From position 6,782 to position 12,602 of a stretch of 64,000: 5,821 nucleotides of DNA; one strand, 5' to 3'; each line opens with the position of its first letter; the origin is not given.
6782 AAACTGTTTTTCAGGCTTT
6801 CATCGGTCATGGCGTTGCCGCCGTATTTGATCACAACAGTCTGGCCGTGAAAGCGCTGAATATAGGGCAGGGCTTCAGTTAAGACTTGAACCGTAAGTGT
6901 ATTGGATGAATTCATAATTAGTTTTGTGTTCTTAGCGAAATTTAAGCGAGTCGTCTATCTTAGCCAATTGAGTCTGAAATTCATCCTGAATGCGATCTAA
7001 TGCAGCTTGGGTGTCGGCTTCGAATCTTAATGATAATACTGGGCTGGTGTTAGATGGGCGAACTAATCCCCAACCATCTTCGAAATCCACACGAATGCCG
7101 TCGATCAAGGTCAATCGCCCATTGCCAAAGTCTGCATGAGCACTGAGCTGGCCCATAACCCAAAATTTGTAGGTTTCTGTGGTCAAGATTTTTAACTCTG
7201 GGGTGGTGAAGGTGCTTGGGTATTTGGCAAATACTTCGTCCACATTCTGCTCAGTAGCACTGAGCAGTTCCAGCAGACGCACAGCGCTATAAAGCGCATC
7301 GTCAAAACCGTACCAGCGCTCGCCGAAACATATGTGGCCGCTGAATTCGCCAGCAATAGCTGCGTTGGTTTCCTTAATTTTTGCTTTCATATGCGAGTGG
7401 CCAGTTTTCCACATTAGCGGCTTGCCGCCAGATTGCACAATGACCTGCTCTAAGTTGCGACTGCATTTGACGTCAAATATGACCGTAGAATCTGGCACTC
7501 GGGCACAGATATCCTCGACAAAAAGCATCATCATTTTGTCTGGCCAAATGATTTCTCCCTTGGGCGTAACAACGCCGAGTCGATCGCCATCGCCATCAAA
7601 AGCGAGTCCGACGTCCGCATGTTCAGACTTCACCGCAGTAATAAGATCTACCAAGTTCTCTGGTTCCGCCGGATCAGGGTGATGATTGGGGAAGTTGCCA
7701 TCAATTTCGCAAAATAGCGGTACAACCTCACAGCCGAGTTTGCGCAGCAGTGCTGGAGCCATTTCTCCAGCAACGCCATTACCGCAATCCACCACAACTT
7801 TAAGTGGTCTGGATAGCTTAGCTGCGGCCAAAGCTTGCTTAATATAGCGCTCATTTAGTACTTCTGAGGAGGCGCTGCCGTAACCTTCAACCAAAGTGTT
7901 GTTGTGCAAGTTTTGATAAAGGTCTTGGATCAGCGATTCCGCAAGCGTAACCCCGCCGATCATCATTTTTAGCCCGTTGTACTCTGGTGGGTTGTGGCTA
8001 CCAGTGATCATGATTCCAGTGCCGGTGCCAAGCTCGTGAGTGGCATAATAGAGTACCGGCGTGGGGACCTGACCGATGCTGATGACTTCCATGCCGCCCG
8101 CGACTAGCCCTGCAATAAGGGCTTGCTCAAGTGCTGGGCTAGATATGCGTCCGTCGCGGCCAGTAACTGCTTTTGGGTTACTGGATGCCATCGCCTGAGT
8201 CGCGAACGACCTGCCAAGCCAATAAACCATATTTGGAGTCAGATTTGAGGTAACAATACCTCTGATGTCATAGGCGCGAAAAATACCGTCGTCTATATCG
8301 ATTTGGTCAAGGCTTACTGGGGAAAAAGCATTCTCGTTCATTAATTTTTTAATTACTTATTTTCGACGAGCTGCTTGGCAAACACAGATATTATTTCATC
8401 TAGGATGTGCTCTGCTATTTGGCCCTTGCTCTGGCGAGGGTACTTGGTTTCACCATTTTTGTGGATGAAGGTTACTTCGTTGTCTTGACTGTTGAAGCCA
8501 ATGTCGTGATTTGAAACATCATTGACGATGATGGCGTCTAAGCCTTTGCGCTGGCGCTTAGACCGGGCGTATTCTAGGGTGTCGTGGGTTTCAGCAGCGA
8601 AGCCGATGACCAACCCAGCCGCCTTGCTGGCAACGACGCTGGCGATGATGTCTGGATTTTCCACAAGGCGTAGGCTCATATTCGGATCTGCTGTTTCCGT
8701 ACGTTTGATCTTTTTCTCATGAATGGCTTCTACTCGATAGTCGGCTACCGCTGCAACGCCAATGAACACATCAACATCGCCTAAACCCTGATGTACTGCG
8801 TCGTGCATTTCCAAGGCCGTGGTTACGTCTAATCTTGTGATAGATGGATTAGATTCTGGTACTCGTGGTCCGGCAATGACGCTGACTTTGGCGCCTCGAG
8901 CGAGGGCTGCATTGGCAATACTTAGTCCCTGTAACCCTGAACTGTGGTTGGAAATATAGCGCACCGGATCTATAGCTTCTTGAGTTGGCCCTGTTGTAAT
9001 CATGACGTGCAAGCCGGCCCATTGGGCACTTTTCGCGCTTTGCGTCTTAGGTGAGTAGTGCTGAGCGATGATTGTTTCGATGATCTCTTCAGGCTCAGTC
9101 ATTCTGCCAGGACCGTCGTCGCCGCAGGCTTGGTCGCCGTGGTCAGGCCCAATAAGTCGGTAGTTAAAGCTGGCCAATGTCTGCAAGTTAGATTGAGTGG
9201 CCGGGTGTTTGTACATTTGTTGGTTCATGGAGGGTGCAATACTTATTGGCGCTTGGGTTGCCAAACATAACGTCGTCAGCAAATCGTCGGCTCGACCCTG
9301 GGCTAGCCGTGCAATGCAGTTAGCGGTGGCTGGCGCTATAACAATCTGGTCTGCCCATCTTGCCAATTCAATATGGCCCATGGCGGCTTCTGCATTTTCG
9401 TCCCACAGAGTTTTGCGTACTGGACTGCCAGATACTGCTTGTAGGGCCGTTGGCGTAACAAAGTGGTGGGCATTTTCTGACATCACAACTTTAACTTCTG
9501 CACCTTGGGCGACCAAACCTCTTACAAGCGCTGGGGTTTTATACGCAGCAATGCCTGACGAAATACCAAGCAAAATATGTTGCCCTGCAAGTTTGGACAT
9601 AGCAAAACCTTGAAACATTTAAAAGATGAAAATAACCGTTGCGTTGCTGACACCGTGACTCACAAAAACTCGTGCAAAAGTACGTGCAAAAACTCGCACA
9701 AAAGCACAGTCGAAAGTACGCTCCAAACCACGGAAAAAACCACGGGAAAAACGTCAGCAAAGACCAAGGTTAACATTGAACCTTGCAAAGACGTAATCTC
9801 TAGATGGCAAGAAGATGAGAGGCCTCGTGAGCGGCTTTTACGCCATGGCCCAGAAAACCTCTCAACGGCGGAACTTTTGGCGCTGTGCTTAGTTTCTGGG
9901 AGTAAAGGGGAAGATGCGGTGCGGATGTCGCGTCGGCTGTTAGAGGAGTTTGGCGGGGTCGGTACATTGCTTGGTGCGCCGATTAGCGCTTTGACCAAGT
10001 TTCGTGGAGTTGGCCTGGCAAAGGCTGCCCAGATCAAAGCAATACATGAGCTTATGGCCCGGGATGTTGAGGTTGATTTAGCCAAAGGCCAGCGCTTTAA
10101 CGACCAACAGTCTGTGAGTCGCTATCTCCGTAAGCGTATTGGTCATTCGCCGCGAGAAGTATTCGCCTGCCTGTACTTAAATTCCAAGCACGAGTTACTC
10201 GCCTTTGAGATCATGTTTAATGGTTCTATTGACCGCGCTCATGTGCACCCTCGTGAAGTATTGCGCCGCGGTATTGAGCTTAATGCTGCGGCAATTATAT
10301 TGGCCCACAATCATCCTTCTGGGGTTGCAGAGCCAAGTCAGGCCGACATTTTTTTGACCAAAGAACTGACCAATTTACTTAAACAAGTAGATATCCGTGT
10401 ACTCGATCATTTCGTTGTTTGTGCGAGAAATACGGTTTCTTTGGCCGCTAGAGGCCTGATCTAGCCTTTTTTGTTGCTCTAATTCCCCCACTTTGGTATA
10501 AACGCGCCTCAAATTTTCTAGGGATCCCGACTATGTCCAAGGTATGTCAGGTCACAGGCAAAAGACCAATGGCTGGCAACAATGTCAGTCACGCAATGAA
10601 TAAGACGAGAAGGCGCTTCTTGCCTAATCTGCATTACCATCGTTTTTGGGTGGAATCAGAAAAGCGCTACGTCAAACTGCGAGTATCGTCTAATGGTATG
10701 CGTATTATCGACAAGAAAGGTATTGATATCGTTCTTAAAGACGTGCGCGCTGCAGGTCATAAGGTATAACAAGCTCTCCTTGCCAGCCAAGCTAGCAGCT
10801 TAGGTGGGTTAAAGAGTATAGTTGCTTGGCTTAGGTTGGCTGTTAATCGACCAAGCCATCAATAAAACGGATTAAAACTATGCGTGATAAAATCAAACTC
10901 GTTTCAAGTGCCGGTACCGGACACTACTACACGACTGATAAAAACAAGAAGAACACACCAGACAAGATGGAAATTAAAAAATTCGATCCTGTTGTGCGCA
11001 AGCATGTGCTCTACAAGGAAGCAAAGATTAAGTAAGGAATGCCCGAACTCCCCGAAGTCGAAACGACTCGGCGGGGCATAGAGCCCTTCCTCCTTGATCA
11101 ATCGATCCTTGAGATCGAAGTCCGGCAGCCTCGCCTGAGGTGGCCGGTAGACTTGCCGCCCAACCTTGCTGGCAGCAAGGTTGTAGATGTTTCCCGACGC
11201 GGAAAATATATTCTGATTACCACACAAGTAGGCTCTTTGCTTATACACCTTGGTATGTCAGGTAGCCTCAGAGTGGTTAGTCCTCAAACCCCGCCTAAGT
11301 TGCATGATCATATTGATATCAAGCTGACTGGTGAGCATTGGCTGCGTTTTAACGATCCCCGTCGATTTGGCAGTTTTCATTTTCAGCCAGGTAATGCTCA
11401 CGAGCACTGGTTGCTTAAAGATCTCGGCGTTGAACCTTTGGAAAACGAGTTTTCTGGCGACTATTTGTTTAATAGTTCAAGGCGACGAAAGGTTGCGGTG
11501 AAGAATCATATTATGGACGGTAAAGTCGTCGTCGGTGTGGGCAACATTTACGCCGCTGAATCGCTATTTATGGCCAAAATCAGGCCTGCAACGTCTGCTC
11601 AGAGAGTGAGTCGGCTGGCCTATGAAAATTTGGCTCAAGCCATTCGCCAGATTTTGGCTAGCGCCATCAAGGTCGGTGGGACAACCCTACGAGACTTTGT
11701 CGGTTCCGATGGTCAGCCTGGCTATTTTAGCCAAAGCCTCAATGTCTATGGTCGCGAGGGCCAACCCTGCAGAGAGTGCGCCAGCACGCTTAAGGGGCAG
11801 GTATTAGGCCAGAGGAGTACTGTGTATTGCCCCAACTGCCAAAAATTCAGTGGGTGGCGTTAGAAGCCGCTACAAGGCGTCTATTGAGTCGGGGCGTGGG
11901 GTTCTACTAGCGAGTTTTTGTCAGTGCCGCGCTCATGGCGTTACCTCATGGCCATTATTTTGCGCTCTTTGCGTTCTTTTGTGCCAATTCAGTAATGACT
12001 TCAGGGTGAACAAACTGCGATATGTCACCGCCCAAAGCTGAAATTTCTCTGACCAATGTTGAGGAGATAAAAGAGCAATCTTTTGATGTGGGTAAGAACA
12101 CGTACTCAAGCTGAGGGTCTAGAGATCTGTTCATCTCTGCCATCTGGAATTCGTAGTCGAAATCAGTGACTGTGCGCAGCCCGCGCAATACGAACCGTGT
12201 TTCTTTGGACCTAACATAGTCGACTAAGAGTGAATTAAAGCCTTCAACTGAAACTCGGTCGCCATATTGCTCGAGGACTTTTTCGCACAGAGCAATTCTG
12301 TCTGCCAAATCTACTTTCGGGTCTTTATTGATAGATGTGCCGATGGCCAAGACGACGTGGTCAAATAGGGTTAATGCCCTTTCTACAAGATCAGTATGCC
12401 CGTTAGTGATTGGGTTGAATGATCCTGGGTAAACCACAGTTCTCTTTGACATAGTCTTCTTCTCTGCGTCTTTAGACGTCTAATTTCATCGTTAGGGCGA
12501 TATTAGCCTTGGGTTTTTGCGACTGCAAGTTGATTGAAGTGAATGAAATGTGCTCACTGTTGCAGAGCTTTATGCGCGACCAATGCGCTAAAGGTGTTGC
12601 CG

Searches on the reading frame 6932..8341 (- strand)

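Call 40: search_protein_families(library=ncbifam, proteins=[window:6932-8341:-], max_evalue=0.00001)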
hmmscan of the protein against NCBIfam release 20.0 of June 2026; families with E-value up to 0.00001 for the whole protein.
window:6932-8341:- (469 aa): 7 families
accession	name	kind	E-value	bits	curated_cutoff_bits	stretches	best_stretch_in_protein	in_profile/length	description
NF046027.1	PhglucPhmanMutPgmG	equivalog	4.4e-145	483.9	600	1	16-461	5-452/460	phosphoglucomutase/phosphomannomutase PgmG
TIGR03990.1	Arch_GlmM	equivalog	2.5e-111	372.7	439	1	20-457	3-442/444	phosphoglucosamine mutase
NF007088.0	PRK09542.1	equivalog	1.8e-92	310.7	618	1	19-459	10-453/456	phosphomannomutase/phosphoglucomutase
TIGR01455.1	glmM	equivalog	5.5e-61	206.6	447.55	1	26-453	6-434/442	phosphoglucosamine mutase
NF011943.0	PRK15414.1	subfamily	3.5e-53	181.2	801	1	20-448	6-442/456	phosphomannomutase CpsG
NF005737.0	PRK07564.1-1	equivalog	3.4e-08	32.6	378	1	174-377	200-406/543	alpha-D-glucose phosphate-specific phosphoglucomutase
TIGR01132.1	pgm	equivalog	4.5e-08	31.9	778.05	0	61-153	84-185/546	phosphoglucomutase (alpha-D-glucose-1,6-bisphosphate-dependent)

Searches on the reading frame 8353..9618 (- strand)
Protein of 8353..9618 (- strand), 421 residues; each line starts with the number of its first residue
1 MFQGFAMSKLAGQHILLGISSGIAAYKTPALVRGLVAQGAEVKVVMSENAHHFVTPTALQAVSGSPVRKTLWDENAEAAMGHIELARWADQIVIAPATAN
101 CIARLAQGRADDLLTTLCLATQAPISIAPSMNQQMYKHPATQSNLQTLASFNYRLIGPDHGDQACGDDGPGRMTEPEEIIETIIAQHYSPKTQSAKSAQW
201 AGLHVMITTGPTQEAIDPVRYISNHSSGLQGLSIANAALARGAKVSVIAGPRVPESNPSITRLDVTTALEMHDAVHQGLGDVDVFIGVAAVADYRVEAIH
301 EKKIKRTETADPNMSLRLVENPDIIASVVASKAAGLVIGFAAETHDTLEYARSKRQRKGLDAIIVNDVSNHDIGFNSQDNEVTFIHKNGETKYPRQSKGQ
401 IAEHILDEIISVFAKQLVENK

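Call 40: search_protein_families(library=ncbifam, proteins=[window:8353-9618:-], max_evalue=0.00001)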
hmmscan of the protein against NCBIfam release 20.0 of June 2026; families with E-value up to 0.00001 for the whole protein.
window:8353-9618:- (421 aa): 6 families
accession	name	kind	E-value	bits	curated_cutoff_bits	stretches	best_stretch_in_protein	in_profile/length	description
TIGR00521.1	coaBC_dfp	equivalog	7e-140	466.5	219.7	1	11-410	2-392/392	bifunctional phosphopantothenoylcysteine decarboxylase/phosphopantothenate--cysteine ligase CoaBC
TIGR02113.1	coaC_strep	equivalog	4.4e-47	160.2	261.4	1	14-184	2-174/177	phosphopantothenoylcysteine decarboxylase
NF005231.0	PRK06732.1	equivalog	4.4e-20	72.5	265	1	204-305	2-106/229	phosphopantothenate--cysteine ligase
TIGR02114.1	coaB_strep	equivalog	3.6e-14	53.1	217.2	1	204-307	2-108/228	phosphopantothenate--cysteine ligase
NF033753.1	RiPP_decarbCypD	equivalog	1.7e-12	47.1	215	1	8-133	3-130/182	CypD family RiPP peptide-cysteine decarboxylase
NF007199.0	PRK09620.1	equivalog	1.8e-06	27.5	248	1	202-409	3-219/229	hypothetical protein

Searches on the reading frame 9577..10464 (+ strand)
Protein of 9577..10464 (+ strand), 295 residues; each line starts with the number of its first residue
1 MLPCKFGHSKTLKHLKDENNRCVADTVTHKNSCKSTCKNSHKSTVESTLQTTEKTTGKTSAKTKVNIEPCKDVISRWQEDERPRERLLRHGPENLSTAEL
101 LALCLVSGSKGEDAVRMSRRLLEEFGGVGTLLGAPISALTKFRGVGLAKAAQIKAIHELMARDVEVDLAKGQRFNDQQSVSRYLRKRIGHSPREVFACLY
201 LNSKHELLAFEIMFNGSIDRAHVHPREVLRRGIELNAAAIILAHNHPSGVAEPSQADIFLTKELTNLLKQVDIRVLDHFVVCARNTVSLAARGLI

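Call 40: search_protein_families(library=ncbifam, proteins=[window:9577-10464:+], max_evalue=0.00001)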
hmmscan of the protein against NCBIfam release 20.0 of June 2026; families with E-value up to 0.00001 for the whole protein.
window:9577-10464:+ (295 aa): 2 families
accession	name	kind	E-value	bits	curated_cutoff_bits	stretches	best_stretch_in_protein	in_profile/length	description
NF000642.1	PRK00024.1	equivalog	1.1e-72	244.2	180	1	84-294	1-211/212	RadC family protein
TIGR00608.1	radc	subfamily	3.4e-64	216.6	133.85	1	82-295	1-218/218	RadC family protein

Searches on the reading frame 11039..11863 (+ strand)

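Call 40: search_protein_families(library=ncbifam, proteins=[window:11039-11863:+], max_evalue=0.00001)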
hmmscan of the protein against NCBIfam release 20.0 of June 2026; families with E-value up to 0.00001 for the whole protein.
window:11039-11863:+ (274 aa): 7 families
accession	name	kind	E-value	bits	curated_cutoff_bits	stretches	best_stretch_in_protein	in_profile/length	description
NF002211.1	PRK01103.1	equivalog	7.4e-102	340.5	212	1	1-269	1-274/274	bifunctional DNA-formamidopyrimidine glycosylase/DNA-(apurinic or apyrimidinic site) lyase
TIGR00577.1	fpg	equivalog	4.6e-87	291.8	203.3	1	1-268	1-276/276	DNA-formamidopyrimidine glycosylase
NF011386.0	PRK14811.1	equivalog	7.3e-67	225.4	414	1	1-271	1-265/269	DNA-formamidopyrimidine glycosylase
NF011385.0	PRK14810.1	equivalog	1.7e-63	214.7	423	1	1-269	1-272/272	DNA-formamidopyrimidine glycosylase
NF010551.0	PRK13945.1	equivalog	4.8e-63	213.2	348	1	1-269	1-282/282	DNA-formamidopyrimidine glycosylase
NF040775.1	endonuc_Nei2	equivalog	9.6e-24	84.2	400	1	1-269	1-252/252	endonuclease VIII Nei2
NF007763.0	PRK10445.1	equivalog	8.5e-20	71.2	252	1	1-269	1-263/263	endonuclease VIII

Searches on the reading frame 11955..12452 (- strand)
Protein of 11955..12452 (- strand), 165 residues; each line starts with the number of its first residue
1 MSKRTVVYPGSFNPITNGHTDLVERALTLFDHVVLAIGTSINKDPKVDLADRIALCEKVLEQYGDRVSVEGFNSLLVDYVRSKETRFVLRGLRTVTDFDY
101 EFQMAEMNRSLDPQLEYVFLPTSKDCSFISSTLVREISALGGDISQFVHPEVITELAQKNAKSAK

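Call 41: search_protein_families(library=ncbifam, proteins=[window:11955-12452:-], max_evalue=0.00001)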
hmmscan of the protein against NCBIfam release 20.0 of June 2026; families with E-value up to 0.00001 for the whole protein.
window:11955-12452:- (165 aa): 3 families
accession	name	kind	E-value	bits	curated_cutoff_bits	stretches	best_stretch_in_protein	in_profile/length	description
TIGR01510.1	coaD_prev_kdtB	equivalog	1.5e-52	177.7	103.3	1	6-159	2-154/155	pantetheine-phosphate adenylyltransferase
TIGR00125.1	cyt_tran_rel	domain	2.7e-11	43.5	27.7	1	6-57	2-57/65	adenylyltransferase/cytidyltransferase family protein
TIGR00482.1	TIGR00482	equivalog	1.7e-10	41.2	112.45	1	8-84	2-82/194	nicotinate (nicotinamide) nucleotide adenylyltransferase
